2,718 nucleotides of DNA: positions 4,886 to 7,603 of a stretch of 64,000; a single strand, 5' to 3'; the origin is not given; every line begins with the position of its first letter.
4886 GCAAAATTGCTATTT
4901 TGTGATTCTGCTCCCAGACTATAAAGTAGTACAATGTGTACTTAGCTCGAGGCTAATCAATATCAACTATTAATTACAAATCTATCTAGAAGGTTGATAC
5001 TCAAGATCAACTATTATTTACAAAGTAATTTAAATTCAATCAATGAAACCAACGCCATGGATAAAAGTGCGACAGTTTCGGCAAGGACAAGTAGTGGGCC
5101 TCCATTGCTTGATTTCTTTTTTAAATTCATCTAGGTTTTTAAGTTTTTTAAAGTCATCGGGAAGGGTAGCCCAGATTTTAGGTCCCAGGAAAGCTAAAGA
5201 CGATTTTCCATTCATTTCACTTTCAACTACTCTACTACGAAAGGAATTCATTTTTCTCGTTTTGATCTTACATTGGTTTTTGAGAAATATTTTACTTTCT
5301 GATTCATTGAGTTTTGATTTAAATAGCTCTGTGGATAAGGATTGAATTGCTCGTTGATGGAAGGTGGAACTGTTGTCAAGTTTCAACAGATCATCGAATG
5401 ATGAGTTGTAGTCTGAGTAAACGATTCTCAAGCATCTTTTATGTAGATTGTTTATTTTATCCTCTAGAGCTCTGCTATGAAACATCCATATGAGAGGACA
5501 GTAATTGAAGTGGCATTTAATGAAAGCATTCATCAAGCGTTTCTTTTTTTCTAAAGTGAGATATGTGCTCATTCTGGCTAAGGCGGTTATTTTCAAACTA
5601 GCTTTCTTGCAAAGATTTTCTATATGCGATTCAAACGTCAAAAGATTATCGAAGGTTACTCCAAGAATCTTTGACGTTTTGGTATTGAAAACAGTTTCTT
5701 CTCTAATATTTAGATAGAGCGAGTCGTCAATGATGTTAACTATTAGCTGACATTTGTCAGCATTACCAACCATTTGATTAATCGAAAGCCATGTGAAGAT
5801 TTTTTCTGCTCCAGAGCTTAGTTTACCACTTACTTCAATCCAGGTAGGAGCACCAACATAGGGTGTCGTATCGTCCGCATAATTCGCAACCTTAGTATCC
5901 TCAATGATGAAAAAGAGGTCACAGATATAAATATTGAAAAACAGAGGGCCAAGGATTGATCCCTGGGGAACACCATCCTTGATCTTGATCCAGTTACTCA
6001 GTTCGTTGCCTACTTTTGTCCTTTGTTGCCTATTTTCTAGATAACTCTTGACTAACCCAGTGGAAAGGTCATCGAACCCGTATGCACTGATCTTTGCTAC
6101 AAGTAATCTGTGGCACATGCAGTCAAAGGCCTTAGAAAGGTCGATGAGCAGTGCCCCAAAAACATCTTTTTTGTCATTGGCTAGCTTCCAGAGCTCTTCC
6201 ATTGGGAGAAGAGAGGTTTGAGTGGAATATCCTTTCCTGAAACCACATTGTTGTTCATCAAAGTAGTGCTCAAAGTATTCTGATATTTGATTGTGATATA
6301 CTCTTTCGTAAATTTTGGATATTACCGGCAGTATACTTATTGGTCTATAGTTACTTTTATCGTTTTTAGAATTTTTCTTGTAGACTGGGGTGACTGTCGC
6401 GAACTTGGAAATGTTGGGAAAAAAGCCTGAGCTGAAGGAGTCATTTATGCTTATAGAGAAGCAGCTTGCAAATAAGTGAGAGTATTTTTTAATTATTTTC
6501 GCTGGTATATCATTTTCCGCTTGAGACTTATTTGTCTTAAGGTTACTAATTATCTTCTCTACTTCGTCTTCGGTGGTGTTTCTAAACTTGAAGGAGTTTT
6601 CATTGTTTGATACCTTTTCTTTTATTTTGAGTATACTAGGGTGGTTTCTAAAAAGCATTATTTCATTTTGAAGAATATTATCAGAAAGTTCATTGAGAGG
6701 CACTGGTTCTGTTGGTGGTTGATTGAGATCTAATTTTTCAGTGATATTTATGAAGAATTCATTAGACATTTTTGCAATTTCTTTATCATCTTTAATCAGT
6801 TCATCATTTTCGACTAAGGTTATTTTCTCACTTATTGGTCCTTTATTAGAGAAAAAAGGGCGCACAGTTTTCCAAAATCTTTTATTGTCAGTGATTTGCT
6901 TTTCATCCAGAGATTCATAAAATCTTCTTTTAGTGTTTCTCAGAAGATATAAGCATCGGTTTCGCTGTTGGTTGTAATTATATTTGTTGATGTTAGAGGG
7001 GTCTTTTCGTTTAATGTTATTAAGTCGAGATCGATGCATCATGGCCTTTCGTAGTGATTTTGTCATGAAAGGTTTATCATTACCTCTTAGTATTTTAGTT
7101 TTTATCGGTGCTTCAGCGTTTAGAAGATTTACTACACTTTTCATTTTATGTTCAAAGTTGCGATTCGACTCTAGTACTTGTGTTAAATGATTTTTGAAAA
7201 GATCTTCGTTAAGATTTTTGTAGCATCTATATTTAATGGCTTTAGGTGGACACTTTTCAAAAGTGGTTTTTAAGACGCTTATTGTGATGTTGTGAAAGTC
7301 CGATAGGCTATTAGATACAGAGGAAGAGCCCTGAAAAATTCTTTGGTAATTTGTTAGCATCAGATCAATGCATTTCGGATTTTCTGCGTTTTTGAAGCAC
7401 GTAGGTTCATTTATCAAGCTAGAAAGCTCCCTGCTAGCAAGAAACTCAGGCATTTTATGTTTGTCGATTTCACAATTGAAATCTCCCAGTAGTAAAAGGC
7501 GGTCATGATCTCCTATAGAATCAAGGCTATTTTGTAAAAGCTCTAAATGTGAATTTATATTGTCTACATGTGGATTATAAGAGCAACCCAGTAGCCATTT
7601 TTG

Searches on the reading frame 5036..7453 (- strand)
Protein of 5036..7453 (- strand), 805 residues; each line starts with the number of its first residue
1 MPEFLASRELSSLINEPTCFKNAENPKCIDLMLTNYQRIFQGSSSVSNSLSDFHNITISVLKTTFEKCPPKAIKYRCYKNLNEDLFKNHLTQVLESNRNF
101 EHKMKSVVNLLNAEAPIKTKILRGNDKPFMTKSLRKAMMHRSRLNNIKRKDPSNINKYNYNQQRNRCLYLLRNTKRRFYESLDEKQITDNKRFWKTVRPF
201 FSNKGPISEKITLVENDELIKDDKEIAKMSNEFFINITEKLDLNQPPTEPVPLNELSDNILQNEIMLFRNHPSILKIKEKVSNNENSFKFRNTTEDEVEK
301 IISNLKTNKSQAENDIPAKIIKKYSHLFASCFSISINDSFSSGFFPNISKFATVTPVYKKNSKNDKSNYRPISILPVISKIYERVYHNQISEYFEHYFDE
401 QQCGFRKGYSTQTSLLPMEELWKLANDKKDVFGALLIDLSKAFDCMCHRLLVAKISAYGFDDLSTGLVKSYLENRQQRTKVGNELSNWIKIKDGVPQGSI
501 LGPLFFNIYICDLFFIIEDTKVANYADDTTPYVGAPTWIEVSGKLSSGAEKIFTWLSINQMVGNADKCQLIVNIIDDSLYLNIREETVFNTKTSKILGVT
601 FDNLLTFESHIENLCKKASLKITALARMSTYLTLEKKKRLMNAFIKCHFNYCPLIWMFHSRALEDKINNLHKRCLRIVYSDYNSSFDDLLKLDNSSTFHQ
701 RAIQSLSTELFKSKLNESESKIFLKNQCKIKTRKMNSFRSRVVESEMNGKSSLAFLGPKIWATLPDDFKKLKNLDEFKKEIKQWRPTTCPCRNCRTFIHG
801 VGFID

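Call 26: search_protein_families(library=pfam, proteins=[window:5039-7453:-], max_evalue=0.01)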
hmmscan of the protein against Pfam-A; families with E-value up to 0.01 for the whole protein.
window:5039-7453:- (805 aa): 1 family
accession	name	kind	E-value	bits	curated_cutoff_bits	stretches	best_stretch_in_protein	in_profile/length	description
PF00078.32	RVT_1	-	1.2e-29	103.9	29.6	1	363-601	3-205/205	Reverse transcriptase (RNA-dependent DNA polymerase)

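Call 44: find_encoding_contigs(protein=window:5036-7453:-, flank=10000, max_places=10)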
Protein window:5036-7453:- (805 aa): no gene with exactly this product is on record in the collection.
